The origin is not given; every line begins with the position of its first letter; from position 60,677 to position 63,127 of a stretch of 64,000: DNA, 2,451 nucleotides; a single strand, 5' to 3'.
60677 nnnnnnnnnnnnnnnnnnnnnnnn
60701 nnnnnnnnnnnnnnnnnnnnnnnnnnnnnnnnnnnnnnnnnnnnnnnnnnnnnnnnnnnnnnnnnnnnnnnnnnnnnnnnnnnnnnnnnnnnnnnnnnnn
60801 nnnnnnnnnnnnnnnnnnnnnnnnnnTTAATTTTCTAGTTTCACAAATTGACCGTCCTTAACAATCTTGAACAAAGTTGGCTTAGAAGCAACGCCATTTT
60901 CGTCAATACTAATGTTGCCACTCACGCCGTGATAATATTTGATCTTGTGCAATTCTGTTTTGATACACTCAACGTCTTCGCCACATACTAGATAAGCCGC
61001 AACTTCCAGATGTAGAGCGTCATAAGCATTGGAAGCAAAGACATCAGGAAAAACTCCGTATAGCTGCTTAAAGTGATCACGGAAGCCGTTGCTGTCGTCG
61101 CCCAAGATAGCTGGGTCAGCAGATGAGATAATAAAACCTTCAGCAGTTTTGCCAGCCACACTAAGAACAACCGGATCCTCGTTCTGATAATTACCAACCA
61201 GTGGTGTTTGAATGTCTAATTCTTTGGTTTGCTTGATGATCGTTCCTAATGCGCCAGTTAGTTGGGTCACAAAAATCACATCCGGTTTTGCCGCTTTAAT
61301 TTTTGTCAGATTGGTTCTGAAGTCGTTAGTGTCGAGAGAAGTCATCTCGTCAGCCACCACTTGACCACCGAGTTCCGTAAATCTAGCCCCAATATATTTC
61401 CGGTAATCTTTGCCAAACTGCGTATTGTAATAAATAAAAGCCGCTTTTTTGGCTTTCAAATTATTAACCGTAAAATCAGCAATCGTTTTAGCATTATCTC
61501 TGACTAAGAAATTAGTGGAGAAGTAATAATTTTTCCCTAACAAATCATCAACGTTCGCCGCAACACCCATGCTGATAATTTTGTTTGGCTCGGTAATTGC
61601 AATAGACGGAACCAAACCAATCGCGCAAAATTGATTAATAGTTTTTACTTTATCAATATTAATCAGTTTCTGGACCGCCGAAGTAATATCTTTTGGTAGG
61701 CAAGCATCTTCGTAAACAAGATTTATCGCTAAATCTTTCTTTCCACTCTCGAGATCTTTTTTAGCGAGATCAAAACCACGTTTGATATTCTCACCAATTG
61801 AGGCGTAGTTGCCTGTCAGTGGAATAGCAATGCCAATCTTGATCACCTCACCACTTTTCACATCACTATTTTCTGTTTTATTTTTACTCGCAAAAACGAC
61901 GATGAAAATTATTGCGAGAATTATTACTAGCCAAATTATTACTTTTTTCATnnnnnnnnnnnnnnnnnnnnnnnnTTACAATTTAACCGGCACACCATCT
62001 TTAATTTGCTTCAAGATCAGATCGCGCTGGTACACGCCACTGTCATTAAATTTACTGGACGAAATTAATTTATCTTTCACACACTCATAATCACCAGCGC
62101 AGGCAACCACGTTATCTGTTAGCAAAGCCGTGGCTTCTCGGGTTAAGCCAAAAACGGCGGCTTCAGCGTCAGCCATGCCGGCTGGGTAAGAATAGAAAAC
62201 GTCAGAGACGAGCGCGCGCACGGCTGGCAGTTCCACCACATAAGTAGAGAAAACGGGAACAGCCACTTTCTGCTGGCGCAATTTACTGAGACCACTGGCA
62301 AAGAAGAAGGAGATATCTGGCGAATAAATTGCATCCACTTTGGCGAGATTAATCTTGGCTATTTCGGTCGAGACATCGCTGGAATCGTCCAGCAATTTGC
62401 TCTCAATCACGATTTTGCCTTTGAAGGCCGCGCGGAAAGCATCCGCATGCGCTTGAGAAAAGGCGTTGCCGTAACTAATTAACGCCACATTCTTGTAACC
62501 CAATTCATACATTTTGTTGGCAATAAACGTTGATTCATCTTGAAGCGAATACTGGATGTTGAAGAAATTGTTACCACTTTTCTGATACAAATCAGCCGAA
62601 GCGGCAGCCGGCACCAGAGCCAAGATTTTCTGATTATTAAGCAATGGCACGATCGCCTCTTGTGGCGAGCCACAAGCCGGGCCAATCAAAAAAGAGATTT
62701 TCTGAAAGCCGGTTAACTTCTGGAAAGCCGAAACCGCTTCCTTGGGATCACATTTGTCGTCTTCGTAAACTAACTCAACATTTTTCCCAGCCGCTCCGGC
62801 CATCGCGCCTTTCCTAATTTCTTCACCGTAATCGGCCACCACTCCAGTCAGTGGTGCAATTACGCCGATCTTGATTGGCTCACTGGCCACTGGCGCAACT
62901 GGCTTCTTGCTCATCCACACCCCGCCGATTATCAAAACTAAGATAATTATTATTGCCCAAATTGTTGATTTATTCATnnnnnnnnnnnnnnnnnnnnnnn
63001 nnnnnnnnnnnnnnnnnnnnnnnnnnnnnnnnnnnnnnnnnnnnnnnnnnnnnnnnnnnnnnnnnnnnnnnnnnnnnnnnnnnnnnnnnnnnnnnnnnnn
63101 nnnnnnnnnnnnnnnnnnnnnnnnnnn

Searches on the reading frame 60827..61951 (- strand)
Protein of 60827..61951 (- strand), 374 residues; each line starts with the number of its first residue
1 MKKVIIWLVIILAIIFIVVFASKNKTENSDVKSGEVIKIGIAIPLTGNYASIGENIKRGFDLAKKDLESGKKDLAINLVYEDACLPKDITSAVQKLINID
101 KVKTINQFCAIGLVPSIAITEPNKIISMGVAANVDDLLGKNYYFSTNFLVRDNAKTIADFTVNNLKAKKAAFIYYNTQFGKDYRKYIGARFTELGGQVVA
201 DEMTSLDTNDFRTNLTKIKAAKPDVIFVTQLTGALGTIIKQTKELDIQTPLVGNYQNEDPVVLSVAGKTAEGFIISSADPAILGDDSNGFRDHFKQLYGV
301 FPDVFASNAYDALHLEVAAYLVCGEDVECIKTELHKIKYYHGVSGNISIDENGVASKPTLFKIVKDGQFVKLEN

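Call 5: search_protein_families(library=pfam, proteins=[window:60827-61951:-])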
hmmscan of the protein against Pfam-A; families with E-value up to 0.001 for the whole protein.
window:60827-61951:- (374 aa): 3 families
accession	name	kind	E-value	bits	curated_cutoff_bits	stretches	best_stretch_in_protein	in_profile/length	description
PF13458.12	Peripla_BP_6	-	2.9e-45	155.9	31.7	1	37-361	2-335/343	Periplasmic binding protein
PF13433.12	Peripla_BP_5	-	6.2e-09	35.9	27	1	155-370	122-343/363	Periplasmic binding protein domain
PF01094.35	ANF_receptor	-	0.00068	19.2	25.4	0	154-353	107-338/353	Receptor family ligand binding region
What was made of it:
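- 60827..61951 (-): SBP6, 374 aa. Second gene of the second cluster. Peripla_BP_6, E 2.9e-45 (call 5).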

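Call 12: search_protein_families(library=ncbifam, proteins=[window:60827-61951:-], max_evalue=0.001)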
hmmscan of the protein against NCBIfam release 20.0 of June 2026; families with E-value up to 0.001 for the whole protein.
window:60827-61951:- (374 aa): 3 families
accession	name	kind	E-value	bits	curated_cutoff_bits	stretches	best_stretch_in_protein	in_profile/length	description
NF011933.0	PRK15404.1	subfamily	1e-21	77.5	477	1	29-353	19-348/370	high-affinity branched-chain amino acid ABC transporter substrate-binding protein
TIGR03407.1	urea_ABC_UrtA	exception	1.4e-05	24.2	492.75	1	157-371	124-347/361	urea ABC transporter substrate-binding protein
TIGR03669.1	urea_ABC_arch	equivalog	0.00054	19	494.8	1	176-251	142-217/375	urea ABC transporter substrate-binding protein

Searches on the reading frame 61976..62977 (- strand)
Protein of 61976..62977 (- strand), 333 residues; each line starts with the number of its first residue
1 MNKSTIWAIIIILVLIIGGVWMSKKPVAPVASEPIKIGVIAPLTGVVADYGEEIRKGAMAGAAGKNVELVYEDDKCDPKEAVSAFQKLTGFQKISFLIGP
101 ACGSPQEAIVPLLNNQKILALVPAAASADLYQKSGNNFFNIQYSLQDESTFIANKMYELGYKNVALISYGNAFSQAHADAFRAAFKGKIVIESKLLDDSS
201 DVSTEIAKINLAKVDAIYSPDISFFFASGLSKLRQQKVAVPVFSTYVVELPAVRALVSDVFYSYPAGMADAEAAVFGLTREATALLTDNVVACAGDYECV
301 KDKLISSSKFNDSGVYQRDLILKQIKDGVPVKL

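Call 5: search_protein_families(library=pfam, proteins=[window:61976-62977:-])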
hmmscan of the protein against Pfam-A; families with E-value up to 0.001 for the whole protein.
window:61976-62977:- (333 aa): 4 families
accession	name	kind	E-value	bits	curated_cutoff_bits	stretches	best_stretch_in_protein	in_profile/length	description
PF13458.12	Peripla_BP_6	-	9.1e-28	98.3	31.7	1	34-239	1-216/343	Periplasmic binding protein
PF01094.35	ANF_receptor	-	3.2e-08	33.4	25.4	1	66-206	24-169/353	Receptor family ligand binding region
PF04348.19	LppC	-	9.7e-05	21.6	28.8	1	34-209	218-396/563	LppC putative lipoprotein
PF13433.12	Peripla_BP_5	-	0.00071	19.2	27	0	35-220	1-195/363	Periplasmic binding protein domain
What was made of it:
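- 61976..62977 (-): SBP5, 333 aa. A short subfamily and first gene of the second cluster. Orthologs sit inside the Liv operons of relatives. Peripla_BP_6, E 9e-28 (call 5).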

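Call 12: search_protein_families(library=ncbifam, proteins=[window:61976-62977:-], max_evalue=0.001)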
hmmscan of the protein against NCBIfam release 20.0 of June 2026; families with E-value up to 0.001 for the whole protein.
window:61976-62977:- (333 aa): 1 family
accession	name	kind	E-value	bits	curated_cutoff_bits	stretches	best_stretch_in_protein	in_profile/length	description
NF011933.0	PRK15404.1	subfamily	1.9e-18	66.7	477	1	30-218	22-222/370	high-affinity branched-chain amino acid ABC transporter substrate-binding protein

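Call 39: search_solved_structures(query=window:61976-62977:-, max_evalue=1e-8)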
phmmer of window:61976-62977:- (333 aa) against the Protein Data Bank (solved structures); distinct sequences matched with E-value up to 1e-8: 4.
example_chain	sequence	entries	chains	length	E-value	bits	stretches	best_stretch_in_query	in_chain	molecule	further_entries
4n0q_A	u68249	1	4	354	2.1e-14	56.7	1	35-219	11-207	Leu/Ile/Val-binding protein homolog 3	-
1z15_A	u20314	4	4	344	1.6e-10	43.9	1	33-219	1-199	Leu/Ile/Val-binding protein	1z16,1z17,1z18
2liv_A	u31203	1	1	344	5.7e-10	42.1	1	33-219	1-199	LEUCINE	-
4gnr_A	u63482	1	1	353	1.1e-09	41.2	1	32-221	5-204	ABC transporter substrate-binding protein-branched chain amino acid transport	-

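Call 61: predict_structure(alignment_id=A4)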
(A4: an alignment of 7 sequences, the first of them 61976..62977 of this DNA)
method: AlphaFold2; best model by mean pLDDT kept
length: 333 residues; sequences in the alignment: 7
mean_pLDDT: 75.4   pTM: 0.69
mean pLDDT of the five models: 75.4, 74.6, 73.7, 71.4, 68.0
residues with pLDDT >= 90: 52; 70-90: 172; 50-70: 86; < 50: 23
segments of 3 or more residues with pLDDT < 50: 19-30, 265-272
pLDDT, mean of each block of 10 residues (from residue 1): 73 66 42 83 77 79 87 84 91 87 76 86 67 74 74 88 90 82 94 81 81 88 63 71 67 53 49 57 85 91 81 65 60 61
secondary structure, 60 per line:
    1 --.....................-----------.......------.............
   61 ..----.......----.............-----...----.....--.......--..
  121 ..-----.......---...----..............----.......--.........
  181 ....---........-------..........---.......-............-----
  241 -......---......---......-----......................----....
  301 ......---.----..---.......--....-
elements in order: H3-23 E35-41 H48-62 E67-73 H78-90 E96-98 H103-107 H110-116 E119-122 H128-134 E138-140 H145-158 E163-169 H172-184 E188-195 H203-212 E216-222 H224-235 E242-247 H251-256 E260-265 H271-292 H297-306 E320-326 E329-332
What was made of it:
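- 61976..62977 (-): AF2 model pLDDT 75: N-terminal helix 3-23, linker, two-lobe fold (call 61).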

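Call 65: fold_search(model_id=the predicted structure, library=pdb)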
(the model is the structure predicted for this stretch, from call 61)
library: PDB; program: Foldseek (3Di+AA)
matches with E <= 10: 1827; with E <= 0.001: 983
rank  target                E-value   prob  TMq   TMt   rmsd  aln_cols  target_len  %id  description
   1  4n0q_A                2.9e-19  1.00  0.78  0.76   3.5       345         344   20  Crystal Structure of an ABC transporter, substrate-binding protein from Brucella melitensis 16M in complex with L-Leuc (released 2013-11-06)
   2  4n0q_B                8.4e-19  1.00  0.79  0.76   3.3       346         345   21  Crystal Structure of an ABC transporter, substrate-binding protein from Brucella melitensis 16M in complex with L-Leuc (released 2013-11-06)
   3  4gnr                  6.3e-18  1.00  0.78  0.75   3.7       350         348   18  1.0 Angstrom resolution crystal structure of the branched-chain amino acid transporter substrate binding protein LivJ fr (released 2012-09-05)
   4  3hut                  1.4e-17  1.00  0.62  0.60   5.8       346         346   19  Crystal structure of a putative branched-chain amino acid ABC transporter from Rhodospirillum rubrum (released 2009-06-30)
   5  3td9                  1.5e-17  1.00  0.78  0.75   3.5       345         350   18  Crystal structure of a Leucine binding protein LivK (TM1135) from Thermotoga maritima MSB8 at 1.90 A resolution (released 2011-09-07)
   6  4evq_A                2.6e-17  1.00  0.76  0.71   3.7       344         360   19  Crystal structure of ABC transporter from R. palustris - solute binding protein (RPA0668) in complex with 4-hydroxyben (released 2012-05-23)
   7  1usg                  3.1e-17  1.00  0.47  0.46   8.4       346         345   18  L-leucine-binding protein, apo form (released 2003-12-18)
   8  4evq_B                4.2e-17  1.00  0.77  0.70   3.6       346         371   19  Crystal structure of ABC transporter from R. palustris - solute binding protein (RPA0668) in complex with 4-hydroxyben (released 2012-05-23)
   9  4evs                  5.6e-17  1.00  0.76  0.69   3.8       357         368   19  Crystal structure of ABC transporter from R. palustris - solute binding protein (RPA0985) in complex with 4-hydroxybenzo (released 2012-05-23)
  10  7ylt_A                1.1e-16  1.00  0.70  0.65   4.8       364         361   18  Structure of a bacteria protein (released 2023-06-14)
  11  7ylt_D                1.4e-16  1.00  0.71  0.66   4.5       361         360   19  Structure of a bacteria protein (released 2023-06-14)
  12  2lbp                  1.4e-16  1.00  0.59  0.58   6.2       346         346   19  STRUCTURE OF THE L-LEUCINE-BINDING PROTEIN REFINED AT 2.4 ANGSTROMS RESOLUTION AND COMPARISON WITH THE LEU(SLASH)ILE(SLA (released 1989-07-12)
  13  3tx6                  1.5e-16  1.00  0.77  0.71   3.4       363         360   17  The Structure of a putative ABC-transporter periplasmic component from Rhodopseudomonas palustris (released 2011-11-09)
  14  4f06                  1.6e-16  1.00  0.72  0.66   4.5       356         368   20  Crystal structure of solute binding protein of ABC transporter from Rhodopseudomonas palustris HaA2 RPB_2270 in complex  (released 2012-08-15)
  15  1z15                  3.5e-16  1.00  0.54  0.53   7.4       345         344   18  Crystal structure analysis of periplasmic Leu/Ile/Val-binding protein in superopen form (released 2005-10-04)
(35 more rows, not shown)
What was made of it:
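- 61976..62977 (-): Foldseek best hit 4n0q, TM 0.78 (call 65).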
